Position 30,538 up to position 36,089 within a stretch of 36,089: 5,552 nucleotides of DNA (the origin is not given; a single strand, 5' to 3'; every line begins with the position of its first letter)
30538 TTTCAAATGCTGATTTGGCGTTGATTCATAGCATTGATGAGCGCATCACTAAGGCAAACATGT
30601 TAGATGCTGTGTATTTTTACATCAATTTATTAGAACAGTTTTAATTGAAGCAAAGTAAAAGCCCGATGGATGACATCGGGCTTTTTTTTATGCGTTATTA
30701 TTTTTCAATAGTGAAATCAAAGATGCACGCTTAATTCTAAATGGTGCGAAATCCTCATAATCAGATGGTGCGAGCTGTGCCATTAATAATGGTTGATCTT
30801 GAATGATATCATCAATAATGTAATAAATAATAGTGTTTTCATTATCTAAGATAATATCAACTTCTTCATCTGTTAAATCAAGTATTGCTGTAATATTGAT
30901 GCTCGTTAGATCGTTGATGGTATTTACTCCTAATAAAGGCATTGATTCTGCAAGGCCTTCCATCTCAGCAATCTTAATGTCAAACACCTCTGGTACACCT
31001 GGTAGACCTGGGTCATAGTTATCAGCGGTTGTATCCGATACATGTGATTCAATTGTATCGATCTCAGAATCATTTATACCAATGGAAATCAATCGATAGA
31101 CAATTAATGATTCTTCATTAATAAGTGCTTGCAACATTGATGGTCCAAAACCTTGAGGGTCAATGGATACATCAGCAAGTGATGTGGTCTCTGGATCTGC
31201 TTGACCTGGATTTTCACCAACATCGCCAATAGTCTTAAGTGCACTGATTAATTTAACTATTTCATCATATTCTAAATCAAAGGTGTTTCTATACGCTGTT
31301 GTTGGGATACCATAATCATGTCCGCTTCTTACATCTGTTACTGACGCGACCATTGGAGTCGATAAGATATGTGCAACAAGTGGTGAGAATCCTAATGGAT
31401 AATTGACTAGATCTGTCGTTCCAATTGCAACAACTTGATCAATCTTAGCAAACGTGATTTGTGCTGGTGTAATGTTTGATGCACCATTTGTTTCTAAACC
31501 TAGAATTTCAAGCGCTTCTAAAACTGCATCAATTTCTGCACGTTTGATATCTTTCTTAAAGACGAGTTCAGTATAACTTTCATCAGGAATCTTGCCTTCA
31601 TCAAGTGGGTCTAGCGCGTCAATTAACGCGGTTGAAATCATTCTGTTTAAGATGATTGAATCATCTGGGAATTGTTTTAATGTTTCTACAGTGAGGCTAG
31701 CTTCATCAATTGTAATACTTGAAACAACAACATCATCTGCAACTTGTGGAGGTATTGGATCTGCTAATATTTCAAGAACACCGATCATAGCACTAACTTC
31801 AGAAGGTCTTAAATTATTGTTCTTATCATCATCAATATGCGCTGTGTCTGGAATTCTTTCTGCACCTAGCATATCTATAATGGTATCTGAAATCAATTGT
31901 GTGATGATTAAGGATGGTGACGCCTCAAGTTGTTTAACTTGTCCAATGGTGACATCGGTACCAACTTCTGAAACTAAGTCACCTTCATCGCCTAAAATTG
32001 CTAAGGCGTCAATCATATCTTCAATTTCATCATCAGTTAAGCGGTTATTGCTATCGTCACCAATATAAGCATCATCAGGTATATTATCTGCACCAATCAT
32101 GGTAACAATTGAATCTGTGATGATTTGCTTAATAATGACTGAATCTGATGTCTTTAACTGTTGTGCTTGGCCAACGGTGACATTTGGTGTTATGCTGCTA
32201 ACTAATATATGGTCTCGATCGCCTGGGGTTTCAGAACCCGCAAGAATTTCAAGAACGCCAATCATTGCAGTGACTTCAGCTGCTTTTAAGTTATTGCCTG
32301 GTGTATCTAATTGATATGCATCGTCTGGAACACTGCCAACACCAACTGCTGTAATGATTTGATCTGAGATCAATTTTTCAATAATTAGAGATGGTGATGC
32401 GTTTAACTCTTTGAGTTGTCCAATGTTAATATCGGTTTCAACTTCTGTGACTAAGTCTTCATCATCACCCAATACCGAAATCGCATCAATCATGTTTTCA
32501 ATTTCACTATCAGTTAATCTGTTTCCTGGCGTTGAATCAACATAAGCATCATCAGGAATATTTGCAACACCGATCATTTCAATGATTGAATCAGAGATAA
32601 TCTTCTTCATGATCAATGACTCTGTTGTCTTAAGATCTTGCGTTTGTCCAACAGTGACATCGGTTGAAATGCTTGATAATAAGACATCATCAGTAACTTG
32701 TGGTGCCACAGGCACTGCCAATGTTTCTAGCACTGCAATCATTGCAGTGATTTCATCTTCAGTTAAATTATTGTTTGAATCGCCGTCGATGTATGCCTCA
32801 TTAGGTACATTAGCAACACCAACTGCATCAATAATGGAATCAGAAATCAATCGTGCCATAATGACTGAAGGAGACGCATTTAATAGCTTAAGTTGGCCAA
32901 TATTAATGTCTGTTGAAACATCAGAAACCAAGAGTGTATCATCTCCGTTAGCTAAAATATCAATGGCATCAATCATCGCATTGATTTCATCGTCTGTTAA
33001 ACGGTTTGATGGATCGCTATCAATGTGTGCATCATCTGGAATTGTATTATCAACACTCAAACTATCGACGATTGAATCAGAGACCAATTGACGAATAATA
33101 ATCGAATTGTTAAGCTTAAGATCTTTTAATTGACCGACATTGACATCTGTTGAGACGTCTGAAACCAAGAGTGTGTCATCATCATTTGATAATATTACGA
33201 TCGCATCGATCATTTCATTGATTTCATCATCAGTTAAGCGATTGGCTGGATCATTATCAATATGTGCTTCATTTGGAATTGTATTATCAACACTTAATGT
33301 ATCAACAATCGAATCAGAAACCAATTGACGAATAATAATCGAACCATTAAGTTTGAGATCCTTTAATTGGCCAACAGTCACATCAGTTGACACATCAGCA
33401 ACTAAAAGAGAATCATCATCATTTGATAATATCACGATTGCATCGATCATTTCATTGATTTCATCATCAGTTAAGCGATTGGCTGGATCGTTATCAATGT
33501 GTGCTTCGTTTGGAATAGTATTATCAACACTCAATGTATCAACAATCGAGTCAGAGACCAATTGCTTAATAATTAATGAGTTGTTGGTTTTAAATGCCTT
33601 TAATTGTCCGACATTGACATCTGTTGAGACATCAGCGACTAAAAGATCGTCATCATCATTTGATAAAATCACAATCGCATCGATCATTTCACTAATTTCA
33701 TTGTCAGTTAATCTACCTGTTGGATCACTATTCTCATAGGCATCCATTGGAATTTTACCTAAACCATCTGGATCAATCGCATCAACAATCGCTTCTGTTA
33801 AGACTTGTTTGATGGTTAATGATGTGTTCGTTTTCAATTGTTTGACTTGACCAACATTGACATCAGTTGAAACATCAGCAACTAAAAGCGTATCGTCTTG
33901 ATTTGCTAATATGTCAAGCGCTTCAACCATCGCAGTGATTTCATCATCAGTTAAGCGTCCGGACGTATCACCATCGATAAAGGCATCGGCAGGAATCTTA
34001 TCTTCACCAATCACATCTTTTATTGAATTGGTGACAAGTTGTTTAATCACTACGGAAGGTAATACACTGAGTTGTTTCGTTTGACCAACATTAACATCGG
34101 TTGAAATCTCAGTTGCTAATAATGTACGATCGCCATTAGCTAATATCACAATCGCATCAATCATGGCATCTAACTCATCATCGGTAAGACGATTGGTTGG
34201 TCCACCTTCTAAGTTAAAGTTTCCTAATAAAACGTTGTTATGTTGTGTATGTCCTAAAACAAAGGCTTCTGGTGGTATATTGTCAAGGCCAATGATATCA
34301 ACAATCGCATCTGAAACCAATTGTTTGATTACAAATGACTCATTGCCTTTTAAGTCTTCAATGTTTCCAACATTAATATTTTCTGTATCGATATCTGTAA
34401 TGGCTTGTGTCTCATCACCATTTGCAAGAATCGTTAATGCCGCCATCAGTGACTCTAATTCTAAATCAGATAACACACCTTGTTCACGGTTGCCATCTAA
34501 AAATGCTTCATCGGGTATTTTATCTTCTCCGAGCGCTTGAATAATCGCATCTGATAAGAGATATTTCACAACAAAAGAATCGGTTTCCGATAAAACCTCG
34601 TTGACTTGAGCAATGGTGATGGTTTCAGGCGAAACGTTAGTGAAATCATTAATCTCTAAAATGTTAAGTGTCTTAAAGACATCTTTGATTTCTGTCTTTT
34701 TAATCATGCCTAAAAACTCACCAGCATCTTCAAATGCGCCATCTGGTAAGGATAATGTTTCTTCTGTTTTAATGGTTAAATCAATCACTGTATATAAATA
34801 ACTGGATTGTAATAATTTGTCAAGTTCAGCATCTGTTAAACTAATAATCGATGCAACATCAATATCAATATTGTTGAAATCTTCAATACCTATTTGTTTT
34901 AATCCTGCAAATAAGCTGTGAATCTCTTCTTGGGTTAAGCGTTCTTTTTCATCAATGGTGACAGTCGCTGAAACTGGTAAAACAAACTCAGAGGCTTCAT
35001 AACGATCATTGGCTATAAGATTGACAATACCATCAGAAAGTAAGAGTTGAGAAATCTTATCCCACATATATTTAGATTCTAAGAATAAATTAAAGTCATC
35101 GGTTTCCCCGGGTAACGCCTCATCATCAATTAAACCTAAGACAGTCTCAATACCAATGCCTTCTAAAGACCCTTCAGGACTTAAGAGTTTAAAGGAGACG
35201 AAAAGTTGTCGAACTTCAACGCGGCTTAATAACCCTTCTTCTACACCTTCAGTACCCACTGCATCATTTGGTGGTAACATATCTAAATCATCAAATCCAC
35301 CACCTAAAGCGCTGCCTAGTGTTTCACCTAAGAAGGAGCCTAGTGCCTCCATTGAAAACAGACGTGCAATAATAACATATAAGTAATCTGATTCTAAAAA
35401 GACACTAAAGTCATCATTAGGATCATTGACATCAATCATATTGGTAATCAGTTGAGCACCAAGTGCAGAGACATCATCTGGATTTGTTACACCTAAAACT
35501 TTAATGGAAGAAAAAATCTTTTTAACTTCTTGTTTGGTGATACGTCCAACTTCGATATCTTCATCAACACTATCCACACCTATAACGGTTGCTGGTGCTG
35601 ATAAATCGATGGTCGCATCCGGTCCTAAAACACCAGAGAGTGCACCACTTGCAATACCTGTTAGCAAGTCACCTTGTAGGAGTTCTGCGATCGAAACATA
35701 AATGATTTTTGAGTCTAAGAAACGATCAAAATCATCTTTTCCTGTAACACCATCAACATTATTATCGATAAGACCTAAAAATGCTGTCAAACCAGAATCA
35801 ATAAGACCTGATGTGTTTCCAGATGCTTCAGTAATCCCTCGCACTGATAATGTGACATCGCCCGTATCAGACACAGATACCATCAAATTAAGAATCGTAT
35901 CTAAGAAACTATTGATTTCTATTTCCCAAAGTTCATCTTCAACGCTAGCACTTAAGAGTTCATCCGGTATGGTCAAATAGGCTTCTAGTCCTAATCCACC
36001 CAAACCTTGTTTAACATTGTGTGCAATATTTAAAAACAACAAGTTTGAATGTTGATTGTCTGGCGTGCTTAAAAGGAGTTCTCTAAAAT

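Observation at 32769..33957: Three to four adjacent repeat units are nearly identical at the DNA level: hotspot for copy-number change or assembly collapse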

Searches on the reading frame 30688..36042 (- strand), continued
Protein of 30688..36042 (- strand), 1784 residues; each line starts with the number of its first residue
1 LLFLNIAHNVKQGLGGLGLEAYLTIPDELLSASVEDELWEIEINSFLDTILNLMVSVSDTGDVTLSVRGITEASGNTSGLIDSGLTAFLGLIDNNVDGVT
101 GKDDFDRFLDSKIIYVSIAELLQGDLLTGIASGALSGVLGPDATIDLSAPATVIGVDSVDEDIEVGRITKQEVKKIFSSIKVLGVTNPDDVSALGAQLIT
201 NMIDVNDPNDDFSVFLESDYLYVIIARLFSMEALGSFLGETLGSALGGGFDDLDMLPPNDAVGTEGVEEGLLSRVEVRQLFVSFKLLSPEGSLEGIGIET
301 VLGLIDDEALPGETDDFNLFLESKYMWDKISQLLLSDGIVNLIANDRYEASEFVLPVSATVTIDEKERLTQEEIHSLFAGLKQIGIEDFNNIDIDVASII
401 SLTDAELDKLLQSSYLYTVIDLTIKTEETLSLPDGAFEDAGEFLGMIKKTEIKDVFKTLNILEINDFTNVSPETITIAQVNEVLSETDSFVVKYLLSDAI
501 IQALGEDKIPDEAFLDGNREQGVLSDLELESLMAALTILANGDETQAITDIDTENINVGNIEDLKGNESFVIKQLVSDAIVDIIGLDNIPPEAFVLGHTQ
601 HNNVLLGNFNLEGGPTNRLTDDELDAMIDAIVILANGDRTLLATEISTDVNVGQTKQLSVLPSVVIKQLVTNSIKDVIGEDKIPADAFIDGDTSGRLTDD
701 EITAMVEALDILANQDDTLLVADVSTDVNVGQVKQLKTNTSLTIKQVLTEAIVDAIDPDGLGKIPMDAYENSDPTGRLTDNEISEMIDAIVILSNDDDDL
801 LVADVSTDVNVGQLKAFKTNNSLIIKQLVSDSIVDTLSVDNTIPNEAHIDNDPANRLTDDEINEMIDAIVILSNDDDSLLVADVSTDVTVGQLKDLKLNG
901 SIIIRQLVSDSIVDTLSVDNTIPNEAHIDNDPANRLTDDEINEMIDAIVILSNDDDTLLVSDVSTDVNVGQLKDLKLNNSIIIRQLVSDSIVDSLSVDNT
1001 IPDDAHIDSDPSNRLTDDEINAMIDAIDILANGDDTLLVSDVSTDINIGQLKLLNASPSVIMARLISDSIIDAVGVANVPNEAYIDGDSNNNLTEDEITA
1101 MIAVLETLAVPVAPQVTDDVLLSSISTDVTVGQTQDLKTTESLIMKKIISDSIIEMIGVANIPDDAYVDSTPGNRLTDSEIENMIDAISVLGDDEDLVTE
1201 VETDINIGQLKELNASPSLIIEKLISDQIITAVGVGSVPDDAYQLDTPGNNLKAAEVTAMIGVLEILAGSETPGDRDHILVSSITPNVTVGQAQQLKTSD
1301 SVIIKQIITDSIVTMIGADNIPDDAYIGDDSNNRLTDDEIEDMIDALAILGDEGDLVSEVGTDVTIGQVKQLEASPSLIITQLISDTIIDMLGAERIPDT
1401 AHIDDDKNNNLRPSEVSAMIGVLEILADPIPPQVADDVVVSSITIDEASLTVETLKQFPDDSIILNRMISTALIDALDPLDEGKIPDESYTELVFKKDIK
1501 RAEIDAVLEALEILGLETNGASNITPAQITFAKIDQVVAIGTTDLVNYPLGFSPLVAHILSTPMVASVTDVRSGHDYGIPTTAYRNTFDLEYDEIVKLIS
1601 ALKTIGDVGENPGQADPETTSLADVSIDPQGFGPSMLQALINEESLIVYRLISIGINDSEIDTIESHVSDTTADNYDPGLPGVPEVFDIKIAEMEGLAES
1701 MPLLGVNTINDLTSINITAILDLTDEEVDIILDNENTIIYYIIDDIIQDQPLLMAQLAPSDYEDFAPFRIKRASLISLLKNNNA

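Call 55: find_related_loci(query=A3, collection=genome_contigs, flank=2000)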
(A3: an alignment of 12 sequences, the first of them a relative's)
Query A3 (1799 aa) in genome_contigs; peptide patterns used: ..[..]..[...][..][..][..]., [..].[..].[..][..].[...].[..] (x = any residue, [..] = any of these).
88 stretches matched a pattern; 34 encode a relative of the query (tblastn E <= 1e-3); 34 distinct loci.
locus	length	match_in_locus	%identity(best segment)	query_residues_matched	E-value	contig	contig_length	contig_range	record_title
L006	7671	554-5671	44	76-1790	0e+0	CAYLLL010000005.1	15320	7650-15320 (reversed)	MAG TPA_asm: uncultured Mariniplasma sp. isolate SRP093185_co1_165 genome assembly, contig: NODE_2597_length_15320_cov_1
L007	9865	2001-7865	44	1-1777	0e+0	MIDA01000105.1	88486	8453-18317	MAG: Tenericutes bacterium RIFOXYA12_FULL_35_10 rifixya3_full_scaffold_82_curated, whole genome shotgun sequence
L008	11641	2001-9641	43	1-1790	0e+0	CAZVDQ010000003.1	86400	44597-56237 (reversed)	MAG TPA_asm: uncultured Mariniplasma sp. isolate binchicken_co181_473 genome assembly, contig: NODE_209_length_86400_cov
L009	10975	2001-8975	46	1-1794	0e+0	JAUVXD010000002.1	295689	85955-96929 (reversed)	MAG: Acholeplasmataceae bacterium isolate CSMAG_1207 CSMAG_1207_k127_2738691_length_295689_cov_37.0001, whole genome sho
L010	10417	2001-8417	42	1-1797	0e+0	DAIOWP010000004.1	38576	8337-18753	MAG TPA_asm: Acholeplasmataceae bacterium isolate CTOTU29504 NODE_717_length_38576_cov_7.908829, whole genome shotgun se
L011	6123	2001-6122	51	1-1544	0e+0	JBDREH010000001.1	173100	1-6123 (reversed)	MAG: Bacillota bacterium isolate MEGAHIT-group-1.303 k141_9726480, whole genome shotgun sequence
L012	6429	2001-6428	43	1-1530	0e+0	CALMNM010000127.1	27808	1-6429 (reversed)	MAG TPA_asm: uncultured Acholeplasma sp. isolate SRR6284161_bin.9_CONCOCT_v1.1_MAG genome assembly, contig: ERZ795125.19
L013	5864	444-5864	37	83-1723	0e+0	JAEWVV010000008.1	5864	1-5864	MAG: Bacillota bacterium isolate OH_SDB_74 k127_1240639, whole genome shotgun sequence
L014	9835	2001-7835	39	1-1798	0e+0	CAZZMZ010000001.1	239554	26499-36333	MAG TPA_asm: uncultured Mariniplasma sp. isolate binchicken_co324_27 genome assembly, contig: NODE_14_length_239554_cov_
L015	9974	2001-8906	50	1-1794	0e+0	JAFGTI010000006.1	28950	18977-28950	MAG: Acholeplasmataceae bacterium isolate Zod_Metabat.963 k87_171389, whole genome shotgun sequence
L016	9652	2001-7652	45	1-1798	0e+0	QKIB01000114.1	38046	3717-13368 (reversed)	MAG: Acholeplasmatales bacterium isolate SZUA-569 scaffold_1982, whole genome shotgun sequence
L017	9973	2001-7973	43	1-1795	0e+0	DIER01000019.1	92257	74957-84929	MAG TPA_asm: Acholeplasmataceae bacterium UBA5769 UBA5769_contig_18068, whole genome shotgun sequence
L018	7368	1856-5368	43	1-1798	5e-127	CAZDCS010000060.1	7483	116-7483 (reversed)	MAG TPA_asm: uncultured Mariniplasma sp. isolate binchicken_co24_103 genome assembly, contig: NODE_4440_length_7483_cov_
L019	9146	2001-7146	46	70-1790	0e+0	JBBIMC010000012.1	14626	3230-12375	MAG: Mycoplasmatota bacterium isolate RVF170221_bin_223 NODE_1101_length_14626_cov_3.828083, whole genome shotgun sequen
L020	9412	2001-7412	30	1-1762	2e-119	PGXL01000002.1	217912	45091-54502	MAG: Tenericutes bacterium HGW-Tenericutes-2 bjp_ig2102_scaffold_42, whole genome shotgun sequence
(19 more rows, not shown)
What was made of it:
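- About 10 of 34 related loci are cut by contig ends, so this gene is often hard to assemble (call 55).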

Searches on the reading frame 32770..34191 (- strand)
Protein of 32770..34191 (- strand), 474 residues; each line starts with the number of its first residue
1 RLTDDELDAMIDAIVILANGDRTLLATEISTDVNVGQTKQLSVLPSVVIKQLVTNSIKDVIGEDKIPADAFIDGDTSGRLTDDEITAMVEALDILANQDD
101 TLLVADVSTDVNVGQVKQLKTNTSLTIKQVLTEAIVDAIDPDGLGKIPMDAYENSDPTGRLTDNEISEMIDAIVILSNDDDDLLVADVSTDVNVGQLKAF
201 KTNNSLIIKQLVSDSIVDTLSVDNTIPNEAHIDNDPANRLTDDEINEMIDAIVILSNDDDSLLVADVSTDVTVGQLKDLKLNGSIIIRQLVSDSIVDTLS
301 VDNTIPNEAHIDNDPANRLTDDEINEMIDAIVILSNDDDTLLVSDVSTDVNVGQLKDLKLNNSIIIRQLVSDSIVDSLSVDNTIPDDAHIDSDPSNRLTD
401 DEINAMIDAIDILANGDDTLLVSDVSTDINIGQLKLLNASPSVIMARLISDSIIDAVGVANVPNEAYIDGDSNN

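Call 18: search_solved_structures(query=window:32770-34191:-, max_evalue=1)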
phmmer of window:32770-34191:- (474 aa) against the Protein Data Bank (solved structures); distinct sequences matched with E-value up to 1: 1.
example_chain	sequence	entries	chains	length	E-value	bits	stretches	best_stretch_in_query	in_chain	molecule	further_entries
6sjo_A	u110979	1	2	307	0.58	12.4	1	311-374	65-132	Tetrahydromethanopterin S-methyltransferase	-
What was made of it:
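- On Any curated protein family (Pfam-A, NCBIfam) or solved fold: PDB sequence search: best E = 0.58 (call 18).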
